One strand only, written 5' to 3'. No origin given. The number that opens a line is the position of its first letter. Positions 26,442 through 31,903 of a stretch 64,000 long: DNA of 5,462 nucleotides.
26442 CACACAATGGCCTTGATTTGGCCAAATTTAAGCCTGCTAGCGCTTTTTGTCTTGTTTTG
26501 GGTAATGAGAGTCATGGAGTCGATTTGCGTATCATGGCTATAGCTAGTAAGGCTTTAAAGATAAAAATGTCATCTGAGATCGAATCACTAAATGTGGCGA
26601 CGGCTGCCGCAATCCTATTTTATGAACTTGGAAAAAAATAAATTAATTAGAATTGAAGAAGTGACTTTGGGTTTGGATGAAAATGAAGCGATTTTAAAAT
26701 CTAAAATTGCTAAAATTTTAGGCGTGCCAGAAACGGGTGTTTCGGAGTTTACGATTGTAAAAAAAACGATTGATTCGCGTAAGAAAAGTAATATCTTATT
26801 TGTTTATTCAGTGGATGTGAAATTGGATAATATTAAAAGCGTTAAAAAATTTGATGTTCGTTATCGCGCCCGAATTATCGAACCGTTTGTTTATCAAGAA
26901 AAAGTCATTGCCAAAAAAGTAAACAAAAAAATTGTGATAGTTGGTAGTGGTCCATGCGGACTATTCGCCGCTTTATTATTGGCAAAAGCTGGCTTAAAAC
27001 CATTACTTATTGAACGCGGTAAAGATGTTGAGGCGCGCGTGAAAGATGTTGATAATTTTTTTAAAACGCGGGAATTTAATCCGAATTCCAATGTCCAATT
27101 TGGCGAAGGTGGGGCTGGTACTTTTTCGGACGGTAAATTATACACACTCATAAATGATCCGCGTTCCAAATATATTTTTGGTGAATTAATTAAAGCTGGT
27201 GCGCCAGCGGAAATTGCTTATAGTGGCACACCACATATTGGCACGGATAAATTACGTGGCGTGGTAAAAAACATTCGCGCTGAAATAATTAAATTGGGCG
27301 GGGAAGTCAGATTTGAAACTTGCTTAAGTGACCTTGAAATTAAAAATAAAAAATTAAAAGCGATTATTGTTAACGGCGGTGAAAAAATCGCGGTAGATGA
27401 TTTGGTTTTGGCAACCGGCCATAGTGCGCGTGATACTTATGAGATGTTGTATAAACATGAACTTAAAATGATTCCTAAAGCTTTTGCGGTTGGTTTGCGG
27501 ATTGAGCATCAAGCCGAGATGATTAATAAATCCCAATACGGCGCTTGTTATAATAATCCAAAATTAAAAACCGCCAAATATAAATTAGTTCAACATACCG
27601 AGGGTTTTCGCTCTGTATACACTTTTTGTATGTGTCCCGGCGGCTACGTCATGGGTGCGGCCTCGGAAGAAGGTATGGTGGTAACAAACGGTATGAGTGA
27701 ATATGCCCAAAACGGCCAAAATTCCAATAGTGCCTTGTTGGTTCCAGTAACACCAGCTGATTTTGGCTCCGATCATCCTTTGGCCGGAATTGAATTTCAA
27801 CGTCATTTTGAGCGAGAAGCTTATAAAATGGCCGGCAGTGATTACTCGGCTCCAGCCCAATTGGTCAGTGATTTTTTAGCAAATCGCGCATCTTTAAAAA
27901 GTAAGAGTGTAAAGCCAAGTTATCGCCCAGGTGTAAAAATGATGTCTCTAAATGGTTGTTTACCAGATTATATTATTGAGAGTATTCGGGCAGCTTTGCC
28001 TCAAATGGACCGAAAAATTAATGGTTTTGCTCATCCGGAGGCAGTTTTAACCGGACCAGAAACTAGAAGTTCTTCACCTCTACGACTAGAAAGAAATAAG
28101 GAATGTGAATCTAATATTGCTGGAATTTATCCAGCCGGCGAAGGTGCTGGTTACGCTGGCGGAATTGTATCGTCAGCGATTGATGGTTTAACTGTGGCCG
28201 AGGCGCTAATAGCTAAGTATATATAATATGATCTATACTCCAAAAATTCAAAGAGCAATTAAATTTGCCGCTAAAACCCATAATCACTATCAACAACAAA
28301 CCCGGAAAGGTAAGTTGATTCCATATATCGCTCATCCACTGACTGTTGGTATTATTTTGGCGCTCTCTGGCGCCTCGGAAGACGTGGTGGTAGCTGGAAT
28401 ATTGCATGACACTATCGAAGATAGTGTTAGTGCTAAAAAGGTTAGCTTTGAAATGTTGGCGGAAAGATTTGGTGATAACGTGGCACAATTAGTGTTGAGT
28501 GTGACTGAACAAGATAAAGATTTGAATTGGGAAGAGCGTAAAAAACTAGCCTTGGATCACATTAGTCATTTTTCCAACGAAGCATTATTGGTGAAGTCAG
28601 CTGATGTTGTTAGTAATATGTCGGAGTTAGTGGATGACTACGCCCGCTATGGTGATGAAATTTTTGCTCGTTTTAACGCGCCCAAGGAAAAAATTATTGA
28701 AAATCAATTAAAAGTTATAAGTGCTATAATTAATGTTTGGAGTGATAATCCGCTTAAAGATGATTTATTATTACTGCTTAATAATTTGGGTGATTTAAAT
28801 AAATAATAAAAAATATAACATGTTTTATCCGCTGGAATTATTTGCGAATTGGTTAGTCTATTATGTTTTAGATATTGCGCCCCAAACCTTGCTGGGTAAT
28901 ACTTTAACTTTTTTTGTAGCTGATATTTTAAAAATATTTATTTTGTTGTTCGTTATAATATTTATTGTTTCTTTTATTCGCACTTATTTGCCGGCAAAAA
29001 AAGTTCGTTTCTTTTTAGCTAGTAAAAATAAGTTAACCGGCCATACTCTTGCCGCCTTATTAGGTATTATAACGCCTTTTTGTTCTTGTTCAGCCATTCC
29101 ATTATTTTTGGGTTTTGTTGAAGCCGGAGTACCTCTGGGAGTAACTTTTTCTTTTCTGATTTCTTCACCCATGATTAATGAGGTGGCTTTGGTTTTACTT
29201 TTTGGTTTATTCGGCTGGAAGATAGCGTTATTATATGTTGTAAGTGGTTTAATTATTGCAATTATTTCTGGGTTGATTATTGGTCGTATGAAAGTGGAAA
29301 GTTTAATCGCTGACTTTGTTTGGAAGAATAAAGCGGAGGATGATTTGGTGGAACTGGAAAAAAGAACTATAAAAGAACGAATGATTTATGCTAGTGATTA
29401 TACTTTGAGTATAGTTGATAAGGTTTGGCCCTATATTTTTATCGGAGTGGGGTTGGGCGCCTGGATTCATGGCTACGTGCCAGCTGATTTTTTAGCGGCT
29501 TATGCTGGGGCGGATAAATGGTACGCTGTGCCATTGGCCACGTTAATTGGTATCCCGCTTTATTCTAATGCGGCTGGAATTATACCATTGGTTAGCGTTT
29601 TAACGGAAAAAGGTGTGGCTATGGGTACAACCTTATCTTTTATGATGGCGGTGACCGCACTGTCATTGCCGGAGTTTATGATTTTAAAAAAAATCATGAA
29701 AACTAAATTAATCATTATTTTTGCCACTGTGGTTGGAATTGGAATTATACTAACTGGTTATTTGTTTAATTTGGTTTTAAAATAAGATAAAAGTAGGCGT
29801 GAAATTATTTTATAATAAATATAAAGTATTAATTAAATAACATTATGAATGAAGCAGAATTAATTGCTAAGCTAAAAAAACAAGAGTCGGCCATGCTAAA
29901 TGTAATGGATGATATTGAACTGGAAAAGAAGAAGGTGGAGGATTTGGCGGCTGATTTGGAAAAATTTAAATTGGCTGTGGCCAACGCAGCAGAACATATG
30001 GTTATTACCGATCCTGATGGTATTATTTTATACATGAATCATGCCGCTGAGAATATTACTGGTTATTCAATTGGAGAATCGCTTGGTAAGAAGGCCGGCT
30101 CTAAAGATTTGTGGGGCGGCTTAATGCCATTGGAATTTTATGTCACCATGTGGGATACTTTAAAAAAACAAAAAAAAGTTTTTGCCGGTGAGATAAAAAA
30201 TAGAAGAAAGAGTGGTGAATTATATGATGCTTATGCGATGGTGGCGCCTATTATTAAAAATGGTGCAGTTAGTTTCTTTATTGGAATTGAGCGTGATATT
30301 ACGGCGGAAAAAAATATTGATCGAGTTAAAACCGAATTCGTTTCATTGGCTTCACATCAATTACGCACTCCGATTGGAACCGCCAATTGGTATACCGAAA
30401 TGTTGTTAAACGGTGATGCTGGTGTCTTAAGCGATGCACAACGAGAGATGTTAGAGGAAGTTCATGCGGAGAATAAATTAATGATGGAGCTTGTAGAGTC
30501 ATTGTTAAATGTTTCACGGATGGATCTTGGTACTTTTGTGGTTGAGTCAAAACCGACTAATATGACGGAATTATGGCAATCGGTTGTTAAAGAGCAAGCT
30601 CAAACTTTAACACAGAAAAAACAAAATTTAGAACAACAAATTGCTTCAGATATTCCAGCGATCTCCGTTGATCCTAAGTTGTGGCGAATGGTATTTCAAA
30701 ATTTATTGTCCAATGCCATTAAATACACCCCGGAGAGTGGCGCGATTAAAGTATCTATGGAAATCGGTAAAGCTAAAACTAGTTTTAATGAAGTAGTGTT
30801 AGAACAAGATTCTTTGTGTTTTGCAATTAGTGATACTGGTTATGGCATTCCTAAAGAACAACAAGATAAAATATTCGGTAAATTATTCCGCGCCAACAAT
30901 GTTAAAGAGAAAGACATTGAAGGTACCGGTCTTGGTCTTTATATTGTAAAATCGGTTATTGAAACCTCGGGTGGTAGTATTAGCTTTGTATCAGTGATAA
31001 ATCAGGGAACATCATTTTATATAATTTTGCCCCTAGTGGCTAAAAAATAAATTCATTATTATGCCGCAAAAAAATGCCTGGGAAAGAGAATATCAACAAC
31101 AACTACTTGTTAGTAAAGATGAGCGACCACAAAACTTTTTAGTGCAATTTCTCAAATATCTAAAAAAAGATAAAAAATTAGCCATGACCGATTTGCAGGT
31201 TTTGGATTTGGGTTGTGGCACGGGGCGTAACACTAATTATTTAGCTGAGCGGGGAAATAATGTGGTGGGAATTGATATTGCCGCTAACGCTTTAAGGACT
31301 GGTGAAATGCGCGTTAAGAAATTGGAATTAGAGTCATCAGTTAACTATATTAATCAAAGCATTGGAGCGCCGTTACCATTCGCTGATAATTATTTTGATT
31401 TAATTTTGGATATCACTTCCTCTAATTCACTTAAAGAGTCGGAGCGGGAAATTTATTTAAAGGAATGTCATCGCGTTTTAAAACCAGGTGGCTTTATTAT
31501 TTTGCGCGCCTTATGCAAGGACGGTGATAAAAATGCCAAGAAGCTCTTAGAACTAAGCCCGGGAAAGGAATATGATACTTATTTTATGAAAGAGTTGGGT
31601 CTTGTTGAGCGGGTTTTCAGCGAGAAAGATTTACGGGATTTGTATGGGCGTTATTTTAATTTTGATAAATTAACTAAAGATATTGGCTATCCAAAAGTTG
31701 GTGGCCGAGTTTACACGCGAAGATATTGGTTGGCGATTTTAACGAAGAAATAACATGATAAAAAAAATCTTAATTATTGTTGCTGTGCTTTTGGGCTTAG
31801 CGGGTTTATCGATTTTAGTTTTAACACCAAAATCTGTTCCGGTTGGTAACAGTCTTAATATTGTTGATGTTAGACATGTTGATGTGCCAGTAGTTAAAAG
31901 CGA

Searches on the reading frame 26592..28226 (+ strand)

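Call 28: search_protein_families(library=pfam, proteins=[window:26592-28226:+], max_evalue=0.001)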
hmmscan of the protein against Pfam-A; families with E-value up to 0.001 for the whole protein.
window:26592-28226:+ (544 aa): 9 families
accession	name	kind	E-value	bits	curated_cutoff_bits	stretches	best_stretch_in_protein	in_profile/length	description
PF21688.3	FAD-depend_C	-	1.1e-78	264.4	27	1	297-493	1-197/197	FAD-dependent protein, C-terminal domain-like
PF07992.20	Pyr_redox_2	-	3.9e-11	43.3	26.1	2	113-281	2-113/291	Pyridine nucleotide-disulphide oxidoreductase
PF01266.30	DAO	-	2.3e-09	37.7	27.9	0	113-146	1-34/353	FAD dependent oxidoreductase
PF03486.20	HI0933_like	-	2.7e-08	34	50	1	113-149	2-38/244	HI0933-like protein Rossmann domain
PF01494.25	FAD_binding_3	-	3.8e-06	26.8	22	1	113-145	3-35/349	FAD binding domain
PF13738.12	Pyr_redox_3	-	3.9e-06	26.8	30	1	115-147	1-34/305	Pyridine nucleotide-disulphide oxidoreductase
PF13450.12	NAD_binding_8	-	1.2e-05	25.9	21.9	1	116-146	1-31/68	NAD(P)-binding Rossmann-like domain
PF01946.23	Thi4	-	0.00013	21.7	26.2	1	108-142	14-49/235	Thi4 family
PF01134.28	GIDA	-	0.00025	20.7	22.1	0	113-144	1-29/391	Glucose inhibited division protein A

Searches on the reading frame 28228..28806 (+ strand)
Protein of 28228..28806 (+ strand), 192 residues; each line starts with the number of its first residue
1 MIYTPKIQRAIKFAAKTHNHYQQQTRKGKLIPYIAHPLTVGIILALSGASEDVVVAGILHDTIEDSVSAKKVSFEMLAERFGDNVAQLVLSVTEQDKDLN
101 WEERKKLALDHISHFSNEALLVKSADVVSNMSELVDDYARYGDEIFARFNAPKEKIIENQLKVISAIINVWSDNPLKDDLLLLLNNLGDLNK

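Call 28: search_protein_families(library=pfam, proteins=[window:28228-28806:+], max_evalue=0.001)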
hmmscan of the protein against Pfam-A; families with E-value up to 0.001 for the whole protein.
window:28228-28806:+ (192 aa): 2 families
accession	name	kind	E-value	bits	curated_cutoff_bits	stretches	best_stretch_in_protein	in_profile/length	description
PF13328.12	HD_4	-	3.5e-16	59.8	27.2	1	10-152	1-151/156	HD domain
PF01966.28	HD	-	5.2e-08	33.6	22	1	33-131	1-116/116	HD domain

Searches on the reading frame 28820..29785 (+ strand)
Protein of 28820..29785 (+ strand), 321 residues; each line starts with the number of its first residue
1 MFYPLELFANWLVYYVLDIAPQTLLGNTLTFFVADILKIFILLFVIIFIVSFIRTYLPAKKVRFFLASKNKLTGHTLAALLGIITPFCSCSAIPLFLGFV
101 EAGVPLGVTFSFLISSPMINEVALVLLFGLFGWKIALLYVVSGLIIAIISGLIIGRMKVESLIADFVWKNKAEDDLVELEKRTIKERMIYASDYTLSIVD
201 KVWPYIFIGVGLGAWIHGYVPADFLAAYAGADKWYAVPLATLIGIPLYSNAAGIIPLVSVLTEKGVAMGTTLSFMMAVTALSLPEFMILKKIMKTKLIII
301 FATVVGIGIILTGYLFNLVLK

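Call 28: search_protein_families(library=pfam, proteins=[window:28820-29785:+], max_evalue=0.001)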
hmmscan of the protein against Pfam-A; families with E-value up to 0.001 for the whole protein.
window:28820-29785:+ (321 aa): 1 family
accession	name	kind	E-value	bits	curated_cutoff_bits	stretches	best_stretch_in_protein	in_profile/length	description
PF03773.19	ArsP_1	-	1.9e-79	267.4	32.3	1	25-317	2-293/294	Predicted permease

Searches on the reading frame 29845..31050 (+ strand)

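Call 28: search_protein_families(library=pfam, proteins=[window:29845-31050:+], max_evalue=0.001)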
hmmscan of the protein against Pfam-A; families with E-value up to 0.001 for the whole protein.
window:29845-31050:+ (401 aa): 6 families
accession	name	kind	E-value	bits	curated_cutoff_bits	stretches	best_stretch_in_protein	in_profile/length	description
PF02518.31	HATPase_c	-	2e-24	86.6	26.4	1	276-397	2-109/111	Histidine kinase-, DNA gyrase B-, and HSP90-like ATPase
PF13426.13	PAS_9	-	3.1e-12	47.1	27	1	50-154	2-103/103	PAS domain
PF00512.31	HisKA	-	4.2e-12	46.4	26.9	1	162-228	2-65/66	His Kinase A (phospho-acceptor) domain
PF00989.32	PAS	-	4.6e-09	36.7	22.6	1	40-152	2-113/113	PAS fold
PF08447.18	PAS_3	-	2.3e-07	31.4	25.6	1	61-148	1-88/89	PAS fold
PF13188.13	PAS_8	-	3.2e-05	24.1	21.8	1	40-93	2-50/65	PAS domain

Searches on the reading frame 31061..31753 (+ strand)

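Call 28: search_protein_families(library=pfam, proteins=[window:31061-31753:+], max_evalue=0.001)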
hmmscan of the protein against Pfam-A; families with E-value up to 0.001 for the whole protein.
window:31061-31753:+ (230 aa): 15 families
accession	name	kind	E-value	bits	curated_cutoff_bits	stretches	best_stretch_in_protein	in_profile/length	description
PF08241.18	Methyltransf_11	-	2.2e-22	79.9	21.2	1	48-148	1-95/95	Methyltransferase domain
PF13649.12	Methyltransf_25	-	7.2e-22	78.3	27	1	47-144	1-97/97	Methyltransferase domain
PF13847.12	Methyltransf_31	-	1.8e-18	67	27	1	44-153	4-114/145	Methyltransferase domain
PF08242.18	Methyltransf_12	-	3.4e-14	53.8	30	1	48-146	1-98/98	Methyltransferase domain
PF01209.24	Ubie_methyltran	-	3.3e-12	46.7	20.1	1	41-148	45-151/233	ubiE/COQ5 methyltransferase family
PF13489.12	Methyltransf_23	-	2e-10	41.1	27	1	29-195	15-154/164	Methyltransferase domain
PF02353.26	CMAS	-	2.7e-09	37.2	27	1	45-159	64-175/273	Mycolic acid cyclopropane synthetase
PF05724.17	TPMT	-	1.1e-08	35.5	26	1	4-151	3-156/218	Thiopurine S-methyltransferase (TPMT)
PF03848.20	TehB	-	4.9e-07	29.8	20.4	1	45-148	32-132/193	Tellurite resistance protein TehB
PF03141.22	Methyltransf_29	-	1.7e-06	27.3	23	1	31-151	105-220/506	Putative S-adenosyl-L-methionine-dependent methyltransferase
PF01728.25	FtsJ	-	1.7e-05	25.2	24.1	1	34-116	10-96/181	FtsJ-like methyltransferase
PF05175.20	MTS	-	2.3e-05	24.5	23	1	37-117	30-104/170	Methyltransferase small domain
PF05891.18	Methyltransf_PK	-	2.9e-05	24.2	27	1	29-150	40-161/218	AdoMet dependent proline di-methyltransferase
PF03291.22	mRNA_G-N7_MeTrfase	-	4.7e-05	23.1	26.6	1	32-93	51-112/315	mRNA (guanine-N(7))-methyltransferase domain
PF05148.21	Methyltransf_8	-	0.00013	22.4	27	0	21-147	54-155/219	Hypothetical methyltransferase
